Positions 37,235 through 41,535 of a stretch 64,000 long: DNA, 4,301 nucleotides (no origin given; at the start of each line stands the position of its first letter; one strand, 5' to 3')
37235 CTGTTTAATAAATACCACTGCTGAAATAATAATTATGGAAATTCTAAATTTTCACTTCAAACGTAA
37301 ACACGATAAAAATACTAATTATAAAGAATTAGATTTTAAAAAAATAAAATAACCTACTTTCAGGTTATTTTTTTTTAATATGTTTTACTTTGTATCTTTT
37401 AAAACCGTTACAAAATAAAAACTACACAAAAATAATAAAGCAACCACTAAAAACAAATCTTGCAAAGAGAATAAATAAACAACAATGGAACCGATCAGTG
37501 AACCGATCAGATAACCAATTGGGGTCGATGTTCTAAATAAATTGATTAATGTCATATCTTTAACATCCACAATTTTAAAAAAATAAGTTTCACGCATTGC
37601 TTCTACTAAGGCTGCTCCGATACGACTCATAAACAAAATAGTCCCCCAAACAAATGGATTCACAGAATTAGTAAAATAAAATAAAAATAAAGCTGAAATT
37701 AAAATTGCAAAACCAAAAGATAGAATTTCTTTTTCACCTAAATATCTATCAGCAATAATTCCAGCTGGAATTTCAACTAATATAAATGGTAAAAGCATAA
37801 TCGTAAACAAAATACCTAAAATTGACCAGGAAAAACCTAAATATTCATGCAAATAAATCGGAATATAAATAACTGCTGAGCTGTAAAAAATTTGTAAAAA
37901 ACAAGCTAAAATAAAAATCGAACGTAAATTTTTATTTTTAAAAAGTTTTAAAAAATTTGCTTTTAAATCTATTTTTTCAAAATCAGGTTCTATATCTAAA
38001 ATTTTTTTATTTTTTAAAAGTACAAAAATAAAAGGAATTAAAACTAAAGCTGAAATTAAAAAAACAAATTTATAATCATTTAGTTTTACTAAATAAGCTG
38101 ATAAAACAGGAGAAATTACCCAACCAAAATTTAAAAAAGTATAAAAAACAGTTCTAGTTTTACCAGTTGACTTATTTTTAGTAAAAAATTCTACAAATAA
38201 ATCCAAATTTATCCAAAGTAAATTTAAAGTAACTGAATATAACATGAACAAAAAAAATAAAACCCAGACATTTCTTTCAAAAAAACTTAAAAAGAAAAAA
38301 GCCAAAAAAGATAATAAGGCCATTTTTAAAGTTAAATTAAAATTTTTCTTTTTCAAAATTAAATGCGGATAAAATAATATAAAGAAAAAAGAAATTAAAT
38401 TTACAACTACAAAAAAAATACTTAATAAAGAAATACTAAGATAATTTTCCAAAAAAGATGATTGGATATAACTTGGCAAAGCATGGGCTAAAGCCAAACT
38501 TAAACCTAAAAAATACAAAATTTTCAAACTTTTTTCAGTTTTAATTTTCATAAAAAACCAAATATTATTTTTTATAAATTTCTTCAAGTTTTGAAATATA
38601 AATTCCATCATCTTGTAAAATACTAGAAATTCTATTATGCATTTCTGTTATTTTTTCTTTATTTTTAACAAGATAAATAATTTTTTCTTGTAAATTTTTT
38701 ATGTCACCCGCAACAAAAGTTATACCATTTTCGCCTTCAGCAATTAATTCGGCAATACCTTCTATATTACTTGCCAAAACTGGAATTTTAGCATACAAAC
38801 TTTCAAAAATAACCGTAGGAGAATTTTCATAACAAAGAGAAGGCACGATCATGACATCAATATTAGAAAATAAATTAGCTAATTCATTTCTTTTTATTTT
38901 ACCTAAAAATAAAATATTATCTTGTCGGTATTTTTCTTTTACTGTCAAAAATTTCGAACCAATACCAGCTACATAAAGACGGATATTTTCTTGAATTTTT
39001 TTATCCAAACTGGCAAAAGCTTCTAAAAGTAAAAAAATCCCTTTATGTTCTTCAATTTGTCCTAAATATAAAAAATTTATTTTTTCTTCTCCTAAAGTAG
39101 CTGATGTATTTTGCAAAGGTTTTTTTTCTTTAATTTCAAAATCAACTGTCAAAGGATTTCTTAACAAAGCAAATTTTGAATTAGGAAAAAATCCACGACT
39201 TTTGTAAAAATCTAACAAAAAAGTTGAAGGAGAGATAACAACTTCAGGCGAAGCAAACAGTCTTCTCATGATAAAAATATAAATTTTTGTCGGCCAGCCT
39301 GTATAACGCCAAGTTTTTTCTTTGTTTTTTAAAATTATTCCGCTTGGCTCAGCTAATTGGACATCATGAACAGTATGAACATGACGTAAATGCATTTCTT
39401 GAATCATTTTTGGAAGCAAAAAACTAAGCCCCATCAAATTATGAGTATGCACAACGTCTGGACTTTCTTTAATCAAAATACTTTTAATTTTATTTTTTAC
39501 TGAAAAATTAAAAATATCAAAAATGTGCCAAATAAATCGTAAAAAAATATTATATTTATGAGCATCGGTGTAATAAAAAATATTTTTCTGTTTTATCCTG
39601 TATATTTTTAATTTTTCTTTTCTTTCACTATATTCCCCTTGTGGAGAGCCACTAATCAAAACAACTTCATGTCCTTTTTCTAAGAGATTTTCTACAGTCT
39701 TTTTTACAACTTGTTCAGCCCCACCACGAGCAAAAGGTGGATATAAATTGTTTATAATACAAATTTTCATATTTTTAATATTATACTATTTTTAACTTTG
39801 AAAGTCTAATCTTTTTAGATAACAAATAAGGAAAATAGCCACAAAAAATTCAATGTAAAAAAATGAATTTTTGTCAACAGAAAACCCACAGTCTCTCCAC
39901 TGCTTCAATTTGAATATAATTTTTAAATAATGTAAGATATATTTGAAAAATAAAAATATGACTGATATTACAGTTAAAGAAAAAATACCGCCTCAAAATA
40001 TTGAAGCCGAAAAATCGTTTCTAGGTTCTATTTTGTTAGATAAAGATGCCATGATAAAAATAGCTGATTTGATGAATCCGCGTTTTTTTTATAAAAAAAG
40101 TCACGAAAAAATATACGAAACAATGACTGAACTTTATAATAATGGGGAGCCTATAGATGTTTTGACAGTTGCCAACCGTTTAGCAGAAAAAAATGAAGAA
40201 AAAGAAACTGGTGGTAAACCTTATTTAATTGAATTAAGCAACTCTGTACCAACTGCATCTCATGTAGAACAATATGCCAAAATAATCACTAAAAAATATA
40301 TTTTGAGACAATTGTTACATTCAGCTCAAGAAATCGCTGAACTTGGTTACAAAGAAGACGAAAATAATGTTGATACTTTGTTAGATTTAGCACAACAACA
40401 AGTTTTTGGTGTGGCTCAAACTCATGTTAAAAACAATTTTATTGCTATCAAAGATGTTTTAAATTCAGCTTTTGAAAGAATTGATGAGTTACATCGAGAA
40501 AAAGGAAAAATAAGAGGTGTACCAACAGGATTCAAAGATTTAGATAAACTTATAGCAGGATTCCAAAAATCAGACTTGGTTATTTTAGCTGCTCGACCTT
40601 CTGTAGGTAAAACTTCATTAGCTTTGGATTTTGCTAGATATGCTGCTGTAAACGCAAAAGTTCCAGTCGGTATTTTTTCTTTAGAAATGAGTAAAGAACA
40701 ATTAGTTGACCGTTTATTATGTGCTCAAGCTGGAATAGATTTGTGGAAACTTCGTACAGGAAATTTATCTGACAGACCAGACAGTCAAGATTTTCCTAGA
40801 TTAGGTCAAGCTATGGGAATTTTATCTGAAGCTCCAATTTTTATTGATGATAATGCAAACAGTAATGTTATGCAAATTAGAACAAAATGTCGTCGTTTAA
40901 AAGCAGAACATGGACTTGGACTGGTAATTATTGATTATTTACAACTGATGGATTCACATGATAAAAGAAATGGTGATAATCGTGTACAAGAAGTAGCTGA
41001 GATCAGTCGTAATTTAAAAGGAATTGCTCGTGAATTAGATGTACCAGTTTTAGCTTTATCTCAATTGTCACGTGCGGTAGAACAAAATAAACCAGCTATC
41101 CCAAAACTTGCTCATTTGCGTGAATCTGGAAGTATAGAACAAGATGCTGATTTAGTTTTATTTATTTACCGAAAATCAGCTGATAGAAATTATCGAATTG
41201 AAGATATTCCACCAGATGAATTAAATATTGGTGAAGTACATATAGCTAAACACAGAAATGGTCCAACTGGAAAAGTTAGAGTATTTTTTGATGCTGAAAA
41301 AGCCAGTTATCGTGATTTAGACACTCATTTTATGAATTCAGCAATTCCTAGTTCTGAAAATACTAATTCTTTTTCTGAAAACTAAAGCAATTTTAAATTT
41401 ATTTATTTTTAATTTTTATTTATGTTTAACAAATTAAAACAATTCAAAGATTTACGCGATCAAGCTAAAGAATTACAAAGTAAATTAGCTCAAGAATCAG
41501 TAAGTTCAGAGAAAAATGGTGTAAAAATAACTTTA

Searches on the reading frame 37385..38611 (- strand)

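Call 105: search_protein_families(library=pfam, proteins=[window:37385-38611:-], max_evalue=0.00001)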
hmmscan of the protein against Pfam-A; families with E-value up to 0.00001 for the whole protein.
window:37385-38611:- (408 aa): 1 family
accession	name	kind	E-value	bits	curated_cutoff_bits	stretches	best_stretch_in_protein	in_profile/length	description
PF07690.21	MFS_1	-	2.7e-29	102.6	33.4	2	41-338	15-313/347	Major Facilitator Superfamily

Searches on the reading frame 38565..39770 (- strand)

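Call 105: search_protein_families(library=pfam, proteins=[window:38565-39770:-], max_evalue=0.00001)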
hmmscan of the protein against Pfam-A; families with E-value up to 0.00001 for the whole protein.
window:38565-39770:- (401 aa): 6 families
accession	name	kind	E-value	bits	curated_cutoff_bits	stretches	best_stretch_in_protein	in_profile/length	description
PF00534.26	Glycos_transf_1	-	6.9e-32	110.8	26.4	1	226-378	11-166/172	Glycosyl transferases group 1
PF13692.12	Glyco_trans_1_4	-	7.2e-26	91.6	27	1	232-370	3-142/142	Glycosyl transferases group 1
PF13439.12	Glyco_transf_4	-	1.2e-18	68.2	28.5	1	16-207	2-166/170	Glycosyltransferase Family 4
PF13579.12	Glyco_trans_4_4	-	3.9e-11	44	29.7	1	16-205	1-157/158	Glycosyl transferase 4-like domain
PF20706.3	GT4-conflict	-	7.1e-06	25.7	26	0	206-387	174-357/385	Family 4 Glycosyltransferase in conflict systems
PF13524.12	Glyco_trans_1_2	-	9.5e-06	26.1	25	0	259-380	12-124/144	Glycosyl transferase-like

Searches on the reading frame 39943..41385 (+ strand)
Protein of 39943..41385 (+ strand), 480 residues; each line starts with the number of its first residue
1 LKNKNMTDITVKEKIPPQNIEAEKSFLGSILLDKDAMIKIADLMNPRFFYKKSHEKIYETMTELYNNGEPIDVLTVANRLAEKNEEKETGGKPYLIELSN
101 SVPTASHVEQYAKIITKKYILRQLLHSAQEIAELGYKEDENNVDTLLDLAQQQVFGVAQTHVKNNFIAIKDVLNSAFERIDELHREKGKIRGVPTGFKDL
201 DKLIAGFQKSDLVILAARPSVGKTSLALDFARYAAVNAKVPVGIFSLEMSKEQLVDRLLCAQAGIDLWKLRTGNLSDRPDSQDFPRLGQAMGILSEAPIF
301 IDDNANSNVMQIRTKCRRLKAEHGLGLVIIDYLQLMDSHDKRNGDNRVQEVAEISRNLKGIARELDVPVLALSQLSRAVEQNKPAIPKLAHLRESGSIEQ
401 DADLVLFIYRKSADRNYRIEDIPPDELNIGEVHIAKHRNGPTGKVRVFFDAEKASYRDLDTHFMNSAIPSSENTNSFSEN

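Call 105: search_protein_families(library=pfam, proteins=[window:39943-41385:+], max_evalue=0.00001)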
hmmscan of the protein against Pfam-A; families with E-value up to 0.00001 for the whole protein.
window:39943-41385:+ (480 aa): 3 families
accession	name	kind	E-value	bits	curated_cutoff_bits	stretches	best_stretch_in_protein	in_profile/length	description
PF03796.21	DnaB_C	-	2.2e-98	329.2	27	1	192-457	1-254/255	DnaB-like helicase C terminal domain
PF00772.26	DnaB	-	1.6e-33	115.2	23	1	16-116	2-102/103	DnaB-like helicase N terminal domain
PF13481.12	AAA_25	-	3.1e-15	56.7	27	1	189-375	11-190/195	AAA domain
